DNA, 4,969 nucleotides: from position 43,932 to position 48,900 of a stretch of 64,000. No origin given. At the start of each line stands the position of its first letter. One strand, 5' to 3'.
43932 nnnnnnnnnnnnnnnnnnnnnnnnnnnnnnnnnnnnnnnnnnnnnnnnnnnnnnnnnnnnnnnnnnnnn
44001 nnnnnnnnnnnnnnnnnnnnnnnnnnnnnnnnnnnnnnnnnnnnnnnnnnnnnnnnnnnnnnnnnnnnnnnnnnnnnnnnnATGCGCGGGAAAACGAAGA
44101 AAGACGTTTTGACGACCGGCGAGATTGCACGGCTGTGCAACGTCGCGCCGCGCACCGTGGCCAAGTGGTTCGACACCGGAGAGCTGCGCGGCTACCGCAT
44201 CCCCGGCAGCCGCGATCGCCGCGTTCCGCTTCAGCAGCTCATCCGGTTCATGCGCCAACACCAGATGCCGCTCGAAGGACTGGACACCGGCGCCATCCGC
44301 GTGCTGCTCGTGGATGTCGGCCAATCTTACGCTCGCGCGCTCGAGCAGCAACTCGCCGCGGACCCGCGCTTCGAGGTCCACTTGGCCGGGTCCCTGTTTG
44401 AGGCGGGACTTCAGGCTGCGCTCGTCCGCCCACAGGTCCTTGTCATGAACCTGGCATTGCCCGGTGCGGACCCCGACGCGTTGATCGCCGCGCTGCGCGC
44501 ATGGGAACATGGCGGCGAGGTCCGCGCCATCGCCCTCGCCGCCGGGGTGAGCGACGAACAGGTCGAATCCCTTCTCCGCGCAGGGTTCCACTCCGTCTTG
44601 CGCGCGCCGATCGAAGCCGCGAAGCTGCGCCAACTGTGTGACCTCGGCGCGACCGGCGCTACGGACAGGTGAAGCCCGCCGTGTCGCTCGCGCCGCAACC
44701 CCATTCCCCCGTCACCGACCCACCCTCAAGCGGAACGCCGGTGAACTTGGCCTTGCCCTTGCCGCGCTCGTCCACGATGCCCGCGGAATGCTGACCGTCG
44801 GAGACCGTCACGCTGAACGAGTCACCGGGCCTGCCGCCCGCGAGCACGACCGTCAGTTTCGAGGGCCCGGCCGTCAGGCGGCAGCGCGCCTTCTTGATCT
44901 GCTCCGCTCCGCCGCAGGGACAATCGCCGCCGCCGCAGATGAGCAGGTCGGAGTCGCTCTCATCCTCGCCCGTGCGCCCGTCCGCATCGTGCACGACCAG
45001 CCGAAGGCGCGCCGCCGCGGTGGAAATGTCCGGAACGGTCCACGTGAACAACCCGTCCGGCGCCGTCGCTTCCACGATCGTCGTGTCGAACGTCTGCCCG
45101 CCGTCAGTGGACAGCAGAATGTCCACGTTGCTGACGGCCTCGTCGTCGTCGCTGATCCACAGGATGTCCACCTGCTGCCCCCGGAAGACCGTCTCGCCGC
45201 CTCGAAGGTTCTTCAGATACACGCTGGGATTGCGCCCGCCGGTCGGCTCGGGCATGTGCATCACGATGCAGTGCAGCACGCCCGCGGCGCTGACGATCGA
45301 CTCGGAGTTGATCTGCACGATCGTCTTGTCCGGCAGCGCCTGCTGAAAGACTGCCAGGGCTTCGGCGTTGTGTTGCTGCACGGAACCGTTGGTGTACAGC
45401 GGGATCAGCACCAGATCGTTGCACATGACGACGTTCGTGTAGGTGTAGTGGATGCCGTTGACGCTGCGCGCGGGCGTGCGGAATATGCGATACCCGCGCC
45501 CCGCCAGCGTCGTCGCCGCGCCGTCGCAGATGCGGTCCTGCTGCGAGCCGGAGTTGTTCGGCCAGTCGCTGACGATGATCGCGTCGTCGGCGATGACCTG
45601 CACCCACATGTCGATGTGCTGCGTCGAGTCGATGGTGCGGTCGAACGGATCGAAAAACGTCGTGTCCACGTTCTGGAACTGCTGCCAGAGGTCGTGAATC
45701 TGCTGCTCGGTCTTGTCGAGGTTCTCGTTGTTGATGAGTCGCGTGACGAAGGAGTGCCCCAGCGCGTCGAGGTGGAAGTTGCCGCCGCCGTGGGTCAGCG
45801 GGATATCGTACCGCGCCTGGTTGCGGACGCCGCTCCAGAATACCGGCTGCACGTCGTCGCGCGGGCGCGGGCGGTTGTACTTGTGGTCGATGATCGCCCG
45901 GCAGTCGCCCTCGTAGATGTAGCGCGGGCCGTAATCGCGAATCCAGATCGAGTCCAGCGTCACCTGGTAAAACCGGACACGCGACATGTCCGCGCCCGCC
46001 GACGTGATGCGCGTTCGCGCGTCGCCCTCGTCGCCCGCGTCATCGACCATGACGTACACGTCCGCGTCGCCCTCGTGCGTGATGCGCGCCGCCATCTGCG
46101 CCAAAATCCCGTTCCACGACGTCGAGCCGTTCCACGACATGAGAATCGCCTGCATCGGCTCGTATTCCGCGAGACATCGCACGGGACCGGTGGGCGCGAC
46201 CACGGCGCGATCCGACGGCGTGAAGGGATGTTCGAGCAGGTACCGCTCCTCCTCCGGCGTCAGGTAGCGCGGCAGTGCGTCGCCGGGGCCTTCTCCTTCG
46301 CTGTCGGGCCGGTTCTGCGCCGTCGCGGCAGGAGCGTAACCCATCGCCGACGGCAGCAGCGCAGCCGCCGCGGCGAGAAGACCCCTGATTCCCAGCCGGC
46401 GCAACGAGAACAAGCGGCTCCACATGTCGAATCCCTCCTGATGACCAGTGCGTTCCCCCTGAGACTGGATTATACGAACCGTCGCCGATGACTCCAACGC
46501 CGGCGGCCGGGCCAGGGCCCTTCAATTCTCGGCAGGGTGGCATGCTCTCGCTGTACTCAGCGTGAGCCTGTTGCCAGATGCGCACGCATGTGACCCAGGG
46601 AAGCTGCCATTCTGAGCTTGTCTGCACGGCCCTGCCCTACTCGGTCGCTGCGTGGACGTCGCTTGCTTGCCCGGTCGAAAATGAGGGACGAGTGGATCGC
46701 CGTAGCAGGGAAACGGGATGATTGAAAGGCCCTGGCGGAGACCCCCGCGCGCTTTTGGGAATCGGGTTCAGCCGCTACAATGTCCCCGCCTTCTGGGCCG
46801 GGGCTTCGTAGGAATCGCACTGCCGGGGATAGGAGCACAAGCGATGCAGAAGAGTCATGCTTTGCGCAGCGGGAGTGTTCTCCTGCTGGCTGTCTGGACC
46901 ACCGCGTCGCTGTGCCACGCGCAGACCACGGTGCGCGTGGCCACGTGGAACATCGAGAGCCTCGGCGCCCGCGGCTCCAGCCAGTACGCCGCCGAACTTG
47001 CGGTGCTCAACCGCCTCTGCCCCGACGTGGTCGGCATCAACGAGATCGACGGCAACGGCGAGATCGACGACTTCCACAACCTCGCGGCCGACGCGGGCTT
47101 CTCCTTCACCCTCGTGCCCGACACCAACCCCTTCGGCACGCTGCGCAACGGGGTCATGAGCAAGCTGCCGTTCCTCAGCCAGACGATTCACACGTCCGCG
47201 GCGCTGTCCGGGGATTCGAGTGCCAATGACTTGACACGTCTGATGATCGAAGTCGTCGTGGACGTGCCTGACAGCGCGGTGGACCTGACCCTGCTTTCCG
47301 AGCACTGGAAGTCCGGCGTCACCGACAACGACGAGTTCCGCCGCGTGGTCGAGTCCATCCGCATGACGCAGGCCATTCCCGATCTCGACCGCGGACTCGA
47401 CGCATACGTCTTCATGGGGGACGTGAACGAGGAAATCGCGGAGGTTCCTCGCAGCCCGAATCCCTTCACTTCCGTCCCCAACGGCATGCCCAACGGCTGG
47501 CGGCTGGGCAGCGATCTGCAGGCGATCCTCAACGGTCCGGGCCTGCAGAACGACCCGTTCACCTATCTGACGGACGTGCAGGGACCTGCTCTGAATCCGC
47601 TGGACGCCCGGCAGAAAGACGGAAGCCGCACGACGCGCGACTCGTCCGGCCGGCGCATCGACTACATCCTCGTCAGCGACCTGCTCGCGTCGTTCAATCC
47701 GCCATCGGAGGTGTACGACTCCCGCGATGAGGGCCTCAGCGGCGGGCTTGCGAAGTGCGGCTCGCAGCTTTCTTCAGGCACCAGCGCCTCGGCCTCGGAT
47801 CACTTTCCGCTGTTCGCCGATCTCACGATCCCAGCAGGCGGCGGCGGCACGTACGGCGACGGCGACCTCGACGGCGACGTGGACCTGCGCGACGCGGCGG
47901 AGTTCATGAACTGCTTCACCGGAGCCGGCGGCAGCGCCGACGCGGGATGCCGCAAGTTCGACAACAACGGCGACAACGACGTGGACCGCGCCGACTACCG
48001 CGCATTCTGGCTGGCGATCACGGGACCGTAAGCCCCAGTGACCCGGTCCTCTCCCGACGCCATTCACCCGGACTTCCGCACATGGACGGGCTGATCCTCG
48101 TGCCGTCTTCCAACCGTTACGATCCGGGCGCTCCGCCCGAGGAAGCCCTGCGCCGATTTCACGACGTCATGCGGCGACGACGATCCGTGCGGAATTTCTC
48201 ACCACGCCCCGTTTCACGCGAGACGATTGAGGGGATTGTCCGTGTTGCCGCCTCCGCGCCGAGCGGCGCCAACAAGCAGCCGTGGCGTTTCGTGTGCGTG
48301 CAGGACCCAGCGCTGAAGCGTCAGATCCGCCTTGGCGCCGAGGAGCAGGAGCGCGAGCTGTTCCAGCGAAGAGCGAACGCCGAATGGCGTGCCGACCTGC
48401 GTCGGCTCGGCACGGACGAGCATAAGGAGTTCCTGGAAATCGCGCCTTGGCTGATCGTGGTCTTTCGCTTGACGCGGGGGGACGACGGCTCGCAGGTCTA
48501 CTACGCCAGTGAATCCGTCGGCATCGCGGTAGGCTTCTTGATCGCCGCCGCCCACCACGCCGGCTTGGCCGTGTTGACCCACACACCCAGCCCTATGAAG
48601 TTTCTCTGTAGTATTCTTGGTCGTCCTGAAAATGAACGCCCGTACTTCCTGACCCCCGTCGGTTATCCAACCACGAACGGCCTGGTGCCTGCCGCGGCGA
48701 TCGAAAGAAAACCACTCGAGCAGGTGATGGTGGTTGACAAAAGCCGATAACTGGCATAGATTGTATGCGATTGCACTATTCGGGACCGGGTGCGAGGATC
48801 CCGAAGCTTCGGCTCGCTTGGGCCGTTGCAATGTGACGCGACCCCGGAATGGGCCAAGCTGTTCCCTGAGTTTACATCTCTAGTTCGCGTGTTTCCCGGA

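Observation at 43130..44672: Low-G+C islet: orphan DUF559-like nuclease gene, a 20-bp iteron-like array and an excisionase-HTH/pseudo-receiver gene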

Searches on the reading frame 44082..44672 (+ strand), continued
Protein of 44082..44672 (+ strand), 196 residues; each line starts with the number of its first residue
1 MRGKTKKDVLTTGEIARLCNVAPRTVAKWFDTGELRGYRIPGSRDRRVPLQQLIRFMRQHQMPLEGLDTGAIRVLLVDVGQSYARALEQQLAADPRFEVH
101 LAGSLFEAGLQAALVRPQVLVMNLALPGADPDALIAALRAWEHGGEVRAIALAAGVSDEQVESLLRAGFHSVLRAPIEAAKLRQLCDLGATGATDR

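Call 60: search_solved_structures(query=A3, max_evalue=0.01, show_alignments=2)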
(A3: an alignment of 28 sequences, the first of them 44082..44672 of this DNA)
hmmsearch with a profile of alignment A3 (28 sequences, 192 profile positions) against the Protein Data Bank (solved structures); distinct sequences matched with E-value up to 0.01: 289 (the best 60 are shown).
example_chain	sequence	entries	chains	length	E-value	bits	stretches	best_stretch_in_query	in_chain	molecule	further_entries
3lte_A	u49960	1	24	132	1.3e-18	71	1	69-188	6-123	Response regulator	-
3cnb_A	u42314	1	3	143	2.9e-17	66.6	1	71-190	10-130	DNA-binding response regulator, merR family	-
9g85_A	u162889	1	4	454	3.4e-16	63.1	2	70-184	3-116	Response regulator PleD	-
2wb4_A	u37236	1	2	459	3.6e-16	63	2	70-184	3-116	DIGUANYLATE CYCLASE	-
9g86_A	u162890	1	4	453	3.8e-16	63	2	70-184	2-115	Response regulator PleD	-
1w25_A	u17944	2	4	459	3.9e-16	62.9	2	70-184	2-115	STALKED-CELL DIFFERENTIATION CONTROLLING PROTEIN | RESPONSE REGULATOR PLED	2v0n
1m5t_A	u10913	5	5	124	2.5e-15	60.3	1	70-188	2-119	cell division response regulator DivK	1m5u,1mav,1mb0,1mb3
7qz2_A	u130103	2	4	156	1.5e-13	54.5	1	71-185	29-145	Histidine kinase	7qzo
3luf_A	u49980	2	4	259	3.7e-13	53.2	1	69-185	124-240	Two-component system response regulator/GGDEF domain protein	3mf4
2zay_A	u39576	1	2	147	4.8e-13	52.8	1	70-187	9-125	Response regulator receiver protein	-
3f6p_A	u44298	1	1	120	1.2e-12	51.5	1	70-186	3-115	Transcriptional regulatory protein yycF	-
2zwm_A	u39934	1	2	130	1.5e-12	51.2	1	70-187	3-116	Transcriptional regulatory protein yycF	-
7c1j_A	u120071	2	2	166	1.6e-12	51.1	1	71-186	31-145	Histidine kinase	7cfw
3q9s_A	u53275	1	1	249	2.1e-12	50.7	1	69-185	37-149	DNA-binding response regulator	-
8svz_A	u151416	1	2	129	4.6e-12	49.6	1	70-186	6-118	Two-component response regulator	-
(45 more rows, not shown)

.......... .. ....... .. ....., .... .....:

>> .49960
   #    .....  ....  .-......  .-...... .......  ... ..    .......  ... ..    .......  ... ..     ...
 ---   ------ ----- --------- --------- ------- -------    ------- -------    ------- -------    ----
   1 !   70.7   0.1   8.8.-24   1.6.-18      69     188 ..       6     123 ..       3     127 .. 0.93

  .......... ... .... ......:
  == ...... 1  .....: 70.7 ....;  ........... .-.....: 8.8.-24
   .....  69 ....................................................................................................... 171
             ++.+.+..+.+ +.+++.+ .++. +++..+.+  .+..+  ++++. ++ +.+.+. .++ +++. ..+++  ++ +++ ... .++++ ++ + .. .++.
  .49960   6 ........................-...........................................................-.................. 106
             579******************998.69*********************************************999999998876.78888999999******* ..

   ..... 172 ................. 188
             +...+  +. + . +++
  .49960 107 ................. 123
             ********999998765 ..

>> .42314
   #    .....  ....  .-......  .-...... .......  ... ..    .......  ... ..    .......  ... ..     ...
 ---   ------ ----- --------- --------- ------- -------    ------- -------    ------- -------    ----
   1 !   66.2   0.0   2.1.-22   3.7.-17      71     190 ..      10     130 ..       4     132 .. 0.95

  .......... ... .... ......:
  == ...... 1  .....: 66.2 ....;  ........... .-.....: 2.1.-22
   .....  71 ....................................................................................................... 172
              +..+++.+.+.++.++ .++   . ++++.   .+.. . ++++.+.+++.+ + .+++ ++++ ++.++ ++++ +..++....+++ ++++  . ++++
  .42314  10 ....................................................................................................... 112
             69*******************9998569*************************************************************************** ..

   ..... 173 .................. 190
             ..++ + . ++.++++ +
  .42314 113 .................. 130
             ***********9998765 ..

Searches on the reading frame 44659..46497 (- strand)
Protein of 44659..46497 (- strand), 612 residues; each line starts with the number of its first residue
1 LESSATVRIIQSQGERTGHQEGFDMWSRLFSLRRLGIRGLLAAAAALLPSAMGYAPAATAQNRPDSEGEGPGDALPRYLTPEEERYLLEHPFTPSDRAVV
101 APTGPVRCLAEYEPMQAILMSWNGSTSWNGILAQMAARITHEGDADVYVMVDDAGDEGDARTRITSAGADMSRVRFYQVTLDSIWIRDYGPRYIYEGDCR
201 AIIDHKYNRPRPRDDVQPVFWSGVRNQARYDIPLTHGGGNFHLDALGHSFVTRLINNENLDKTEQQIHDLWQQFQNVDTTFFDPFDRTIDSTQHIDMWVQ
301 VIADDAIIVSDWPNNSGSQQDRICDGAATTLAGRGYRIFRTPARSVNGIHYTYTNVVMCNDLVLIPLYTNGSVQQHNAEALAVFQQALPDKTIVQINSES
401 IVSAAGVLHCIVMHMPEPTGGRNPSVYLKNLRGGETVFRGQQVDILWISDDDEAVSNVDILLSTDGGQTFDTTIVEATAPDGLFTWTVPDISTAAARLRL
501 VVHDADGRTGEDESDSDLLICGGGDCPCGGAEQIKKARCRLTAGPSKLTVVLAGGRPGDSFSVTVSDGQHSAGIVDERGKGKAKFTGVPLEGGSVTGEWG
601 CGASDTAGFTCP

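Call 5: search_protein_families(library=pfam, proteins=[window:44659-46497:-], max_evalue=1)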
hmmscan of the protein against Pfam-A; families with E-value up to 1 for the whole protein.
window:44659-46497:- (612 aa): 1 family
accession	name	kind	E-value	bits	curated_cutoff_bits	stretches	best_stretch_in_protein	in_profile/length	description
PF04371.20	PAD_porph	-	1.1e-33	117.3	25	1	108-416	2-321/321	Porphyromonas-type peptidyl-arginine deiminase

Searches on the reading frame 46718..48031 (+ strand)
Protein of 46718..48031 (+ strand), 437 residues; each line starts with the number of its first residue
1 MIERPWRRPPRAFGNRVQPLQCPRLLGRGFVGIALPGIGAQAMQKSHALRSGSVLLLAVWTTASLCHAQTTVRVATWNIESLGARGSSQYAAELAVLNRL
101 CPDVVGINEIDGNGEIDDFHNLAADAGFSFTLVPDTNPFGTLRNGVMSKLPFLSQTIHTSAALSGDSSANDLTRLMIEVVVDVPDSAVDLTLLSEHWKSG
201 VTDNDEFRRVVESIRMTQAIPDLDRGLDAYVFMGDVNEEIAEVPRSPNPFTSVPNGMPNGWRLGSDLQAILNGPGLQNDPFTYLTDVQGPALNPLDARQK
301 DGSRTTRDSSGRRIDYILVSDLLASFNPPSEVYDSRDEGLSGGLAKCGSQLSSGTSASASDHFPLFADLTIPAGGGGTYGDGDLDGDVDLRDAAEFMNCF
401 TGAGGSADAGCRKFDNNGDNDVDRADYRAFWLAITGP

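Call 82: search_protein_families(library=pfam, proteins=[window:46718-48031:+], max_evalue=0.001)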
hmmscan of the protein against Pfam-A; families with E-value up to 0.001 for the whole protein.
window:46718-48031:+ (437 aa): 2 families
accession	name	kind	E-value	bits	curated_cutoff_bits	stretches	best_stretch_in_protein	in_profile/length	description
PF03372.29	Exo_endo_phos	-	2.6e-06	27.8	24.5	1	75-326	1-209/225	Endonuclease/Exonuclease/phosphatase family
PF00404.24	Dockerin_1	-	0.00083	20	22.9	0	379-427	1-49/57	Dockerin type I domain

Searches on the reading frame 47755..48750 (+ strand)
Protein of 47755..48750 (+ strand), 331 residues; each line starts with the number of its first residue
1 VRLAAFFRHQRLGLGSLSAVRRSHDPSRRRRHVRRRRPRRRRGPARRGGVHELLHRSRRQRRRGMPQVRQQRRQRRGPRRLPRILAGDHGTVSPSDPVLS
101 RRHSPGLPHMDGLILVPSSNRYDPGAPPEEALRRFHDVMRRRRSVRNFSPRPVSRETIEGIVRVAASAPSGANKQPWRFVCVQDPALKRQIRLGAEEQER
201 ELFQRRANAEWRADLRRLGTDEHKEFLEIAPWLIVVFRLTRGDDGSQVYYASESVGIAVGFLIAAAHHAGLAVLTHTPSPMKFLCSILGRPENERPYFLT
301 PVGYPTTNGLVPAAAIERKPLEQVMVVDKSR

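Call 82: search_protein_families(library=pfam, proteins=[window:47755-48750:+], max_evalue=0.001)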
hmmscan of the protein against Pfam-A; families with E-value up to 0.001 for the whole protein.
window:47755-48750:+ (331 aa): 2 families
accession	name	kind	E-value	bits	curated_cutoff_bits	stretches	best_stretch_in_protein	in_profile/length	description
PF00881.29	Nitroreductase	-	9e-24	85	23.5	1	140-304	2-167/167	Nitroreductase family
PF14512.11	TM1586_NiRdase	-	2.2e-06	27.9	27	0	155-184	157-186/215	Putative TM nitroreductase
